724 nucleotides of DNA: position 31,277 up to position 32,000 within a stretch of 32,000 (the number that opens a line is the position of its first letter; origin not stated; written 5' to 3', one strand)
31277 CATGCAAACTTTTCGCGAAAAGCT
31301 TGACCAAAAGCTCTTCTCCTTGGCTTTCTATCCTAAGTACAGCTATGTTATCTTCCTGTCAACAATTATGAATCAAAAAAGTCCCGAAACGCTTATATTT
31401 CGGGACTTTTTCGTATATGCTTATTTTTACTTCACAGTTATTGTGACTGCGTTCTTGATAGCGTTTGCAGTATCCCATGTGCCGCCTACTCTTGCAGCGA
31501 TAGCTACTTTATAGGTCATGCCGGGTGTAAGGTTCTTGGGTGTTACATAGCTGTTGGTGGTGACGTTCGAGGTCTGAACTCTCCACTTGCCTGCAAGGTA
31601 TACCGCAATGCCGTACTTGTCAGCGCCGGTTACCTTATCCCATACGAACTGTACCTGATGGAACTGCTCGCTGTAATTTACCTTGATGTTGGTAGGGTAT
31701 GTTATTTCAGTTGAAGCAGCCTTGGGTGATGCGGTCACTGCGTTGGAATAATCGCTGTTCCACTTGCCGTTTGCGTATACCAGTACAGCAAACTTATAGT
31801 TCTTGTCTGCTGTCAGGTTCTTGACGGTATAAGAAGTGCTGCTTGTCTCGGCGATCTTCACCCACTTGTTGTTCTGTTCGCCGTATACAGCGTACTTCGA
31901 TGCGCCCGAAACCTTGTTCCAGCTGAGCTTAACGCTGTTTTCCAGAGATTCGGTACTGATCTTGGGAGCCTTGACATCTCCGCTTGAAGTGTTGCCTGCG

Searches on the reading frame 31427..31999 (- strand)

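Call 9: search_protein_families(library=pfam, proteins=[window:31427-31999:-])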
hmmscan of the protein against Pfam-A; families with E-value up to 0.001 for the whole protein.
window:31427-31999:- (190 aa): 3 families
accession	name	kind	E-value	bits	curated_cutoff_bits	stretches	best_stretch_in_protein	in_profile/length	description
PF00041.27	fn3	-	4.2e-12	46.5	25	2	16-89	9-82/84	Fibronectin type III domain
PF21910.2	GH85_C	-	3.4e-07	31.1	27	1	15-69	11-66/95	GH85 endohexosaminidases, C-terminal domain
PF25814.1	fn3_SORL1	-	0.00088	19.7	27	0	12-74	6-71/90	SORL1-like, fn3 domain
